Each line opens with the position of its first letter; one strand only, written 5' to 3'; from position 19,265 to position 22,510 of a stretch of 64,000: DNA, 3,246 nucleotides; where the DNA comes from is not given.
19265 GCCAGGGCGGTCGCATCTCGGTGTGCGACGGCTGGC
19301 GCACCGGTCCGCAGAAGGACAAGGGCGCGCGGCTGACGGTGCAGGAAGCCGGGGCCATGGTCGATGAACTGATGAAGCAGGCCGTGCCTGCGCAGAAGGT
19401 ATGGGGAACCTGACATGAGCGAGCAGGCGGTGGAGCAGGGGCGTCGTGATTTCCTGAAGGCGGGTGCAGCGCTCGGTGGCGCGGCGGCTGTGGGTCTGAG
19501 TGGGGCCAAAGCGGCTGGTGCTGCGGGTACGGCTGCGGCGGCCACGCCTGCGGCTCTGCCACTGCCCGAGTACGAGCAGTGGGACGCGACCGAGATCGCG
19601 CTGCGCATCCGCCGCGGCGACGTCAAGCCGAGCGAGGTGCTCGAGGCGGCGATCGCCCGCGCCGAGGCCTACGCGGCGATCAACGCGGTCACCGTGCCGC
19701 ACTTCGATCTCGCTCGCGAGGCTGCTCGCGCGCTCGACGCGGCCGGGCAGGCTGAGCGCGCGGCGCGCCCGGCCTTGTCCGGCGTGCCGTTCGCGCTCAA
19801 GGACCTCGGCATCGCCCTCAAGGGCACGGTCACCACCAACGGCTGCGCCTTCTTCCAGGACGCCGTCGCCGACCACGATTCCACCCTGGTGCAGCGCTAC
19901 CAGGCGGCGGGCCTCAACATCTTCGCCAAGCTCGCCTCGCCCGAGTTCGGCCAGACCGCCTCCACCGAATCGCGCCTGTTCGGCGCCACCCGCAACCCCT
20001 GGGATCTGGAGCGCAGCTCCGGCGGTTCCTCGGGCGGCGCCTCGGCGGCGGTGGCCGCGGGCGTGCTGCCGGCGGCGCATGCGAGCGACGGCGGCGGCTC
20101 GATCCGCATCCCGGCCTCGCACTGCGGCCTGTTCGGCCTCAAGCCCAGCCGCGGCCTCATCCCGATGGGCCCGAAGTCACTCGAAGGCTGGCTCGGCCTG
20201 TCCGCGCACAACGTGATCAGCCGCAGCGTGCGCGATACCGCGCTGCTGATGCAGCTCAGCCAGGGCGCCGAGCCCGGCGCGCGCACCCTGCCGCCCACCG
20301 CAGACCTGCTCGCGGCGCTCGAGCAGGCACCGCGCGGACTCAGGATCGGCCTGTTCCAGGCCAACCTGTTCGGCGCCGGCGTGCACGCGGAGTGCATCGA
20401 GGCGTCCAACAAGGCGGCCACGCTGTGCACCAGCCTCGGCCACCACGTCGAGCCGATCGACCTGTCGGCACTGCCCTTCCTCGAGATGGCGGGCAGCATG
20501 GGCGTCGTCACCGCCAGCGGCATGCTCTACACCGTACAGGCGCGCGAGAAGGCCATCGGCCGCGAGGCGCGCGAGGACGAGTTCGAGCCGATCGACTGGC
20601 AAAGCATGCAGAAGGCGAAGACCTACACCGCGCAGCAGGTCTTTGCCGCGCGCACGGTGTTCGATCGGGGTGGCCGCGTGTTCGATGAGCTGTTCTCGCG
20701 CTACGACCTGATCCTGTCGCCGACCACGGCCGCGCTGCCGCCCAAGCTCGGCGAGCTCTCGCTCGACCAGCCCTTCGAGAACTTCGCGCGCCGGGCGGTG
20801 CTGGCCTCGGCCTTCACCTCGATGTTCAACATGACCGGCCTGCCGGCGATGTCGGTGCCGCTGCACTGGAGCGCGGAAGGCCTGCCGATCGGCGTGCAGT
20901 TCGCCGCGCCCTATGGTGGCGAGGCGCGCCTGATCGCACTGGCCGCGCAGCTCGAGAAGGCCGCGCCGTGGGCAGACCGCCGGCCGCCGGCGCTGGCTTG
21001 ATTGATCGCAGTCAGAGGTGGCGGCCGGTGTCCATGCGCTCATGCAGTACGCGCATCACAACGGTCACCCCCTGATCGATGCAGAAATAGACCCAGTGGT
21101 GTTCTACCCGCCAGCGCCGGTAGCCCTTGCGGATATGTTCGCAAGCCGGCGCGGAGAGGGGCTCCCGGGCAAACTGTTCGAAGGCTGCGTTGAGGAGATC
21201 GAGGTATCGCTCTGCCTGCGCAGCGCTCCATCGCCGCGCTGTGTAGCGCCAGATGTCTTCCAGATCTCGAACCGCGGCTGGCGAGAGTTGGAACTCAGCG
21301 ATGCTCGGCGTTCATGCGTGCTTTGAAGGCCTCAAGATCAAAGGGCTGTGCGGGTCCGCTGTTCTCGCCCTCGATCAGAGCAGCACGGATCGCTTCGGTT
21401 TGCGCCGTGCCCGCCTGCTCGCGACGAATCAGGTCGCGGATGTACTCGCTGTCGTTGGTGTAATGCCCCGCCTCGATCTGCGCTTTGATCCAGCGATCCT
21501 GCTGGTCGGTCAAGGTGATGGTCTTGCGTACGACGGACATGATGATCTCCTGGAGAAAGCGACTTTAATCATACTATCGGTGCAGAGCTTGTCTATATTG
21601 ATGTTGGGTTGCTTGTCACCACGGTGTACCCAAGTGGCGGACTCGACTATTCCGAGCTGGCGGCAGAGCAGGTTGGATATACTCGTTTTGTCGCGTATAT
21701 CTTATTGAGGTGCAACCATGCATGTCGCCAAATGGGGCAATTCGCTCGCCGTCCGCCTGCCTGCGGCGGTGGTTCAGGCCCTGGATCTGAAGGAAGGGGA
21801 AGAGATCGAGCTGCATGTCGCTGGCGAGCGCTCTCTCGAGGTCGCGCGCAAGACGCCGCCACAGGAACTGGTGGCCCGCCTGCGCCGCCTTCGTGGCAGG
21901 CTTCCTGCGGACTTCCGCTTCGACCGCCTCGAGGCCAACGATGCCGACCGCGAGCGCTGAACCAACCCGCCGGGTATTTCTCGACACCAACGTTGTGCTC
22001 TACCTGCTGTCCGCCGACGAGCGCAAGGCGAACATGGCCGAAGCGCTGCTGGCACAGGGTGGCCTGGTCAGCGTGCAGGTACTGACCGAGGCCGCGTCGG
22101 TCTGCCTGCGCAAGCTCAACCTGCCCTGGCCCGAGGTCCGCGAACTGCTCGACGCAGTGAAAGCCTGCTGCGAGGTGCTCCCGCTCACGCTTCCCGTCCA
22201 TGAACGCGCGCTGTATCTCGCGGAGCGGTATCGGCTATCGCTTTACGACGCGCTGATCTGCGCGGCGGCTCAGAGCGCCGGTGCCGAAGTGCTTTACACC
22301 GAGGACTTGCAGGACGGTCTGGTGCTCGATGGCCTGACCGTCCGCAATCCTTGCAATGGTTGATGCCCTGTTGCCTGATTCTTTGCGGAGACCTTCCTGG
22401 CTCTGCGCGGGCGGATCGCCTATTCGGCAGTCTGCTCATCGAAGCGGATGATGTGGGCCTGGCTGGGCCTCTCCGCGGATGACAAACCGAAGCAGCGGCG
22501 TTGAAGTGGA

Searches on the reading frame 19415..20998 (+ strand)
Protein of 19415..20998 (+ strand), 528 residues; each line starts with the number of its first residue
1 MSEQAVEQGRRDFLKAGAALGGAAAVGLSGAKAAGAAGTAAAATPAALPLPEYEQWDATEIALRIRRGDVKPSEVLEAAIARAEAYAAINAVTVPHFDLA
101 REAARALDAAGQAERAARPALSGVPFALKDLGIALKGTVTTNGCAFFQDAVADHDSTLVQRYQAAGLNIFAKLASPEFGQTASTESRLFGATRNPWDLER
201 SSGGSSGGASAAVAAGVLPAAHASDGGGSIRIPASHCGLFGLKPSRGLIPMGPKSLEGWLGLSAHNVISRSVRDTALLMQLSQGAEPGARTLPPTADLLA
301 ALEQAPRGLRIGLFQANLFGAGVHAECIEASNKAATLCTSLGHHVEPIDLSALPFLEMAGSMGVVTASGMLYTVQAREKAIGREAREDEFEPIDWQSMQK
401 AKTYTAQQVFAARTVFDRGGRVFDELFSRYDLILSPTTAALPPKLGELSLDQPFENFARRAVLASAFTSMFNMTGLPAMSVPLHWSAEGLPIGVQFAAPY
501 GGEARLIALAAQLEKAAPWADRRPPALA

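Call 28: search_protein_families(library=pfam, proteins=[window:19415-20998:+])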
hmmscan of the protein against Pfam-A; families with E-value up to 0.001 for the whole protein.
window:19415-20998:+ (528 aa): 2 families
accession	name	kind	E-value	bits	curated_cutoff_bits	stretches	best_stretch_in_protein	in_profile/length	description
PF01425.27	Amidase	-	1.6e-94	317.9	27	1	74-506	1-444/445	Amidase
PF10518.14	TAT_signal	-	0.00079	19.7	22.7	1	10-27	4-21/21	TAT (twin-arginine translocation) pathway signal sequence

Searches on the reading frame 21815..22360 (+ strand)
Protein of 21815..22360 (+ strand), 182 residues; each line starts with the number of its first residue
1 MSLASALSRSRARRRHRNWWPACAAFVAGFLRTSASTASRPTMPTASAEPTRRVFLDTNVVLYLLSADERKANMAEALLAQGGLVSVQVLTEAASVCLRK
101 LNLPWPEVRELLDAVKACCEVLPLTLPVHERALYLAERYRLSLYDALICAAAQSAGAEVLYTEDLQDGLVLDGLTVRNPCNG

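Call 17: search_protein_families(library=pfam, proteins=[window:21815-22360:+])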
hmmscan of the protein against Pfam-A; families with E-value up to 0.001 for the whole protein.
window:21815-22360:+ (182 aa): 1 family
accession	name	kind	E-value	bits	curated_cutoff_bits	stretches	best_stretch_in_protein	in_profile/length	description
PF01850.27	PIN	-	2.5e-15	57.6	23.6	1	54-164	1-111/120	PIN domain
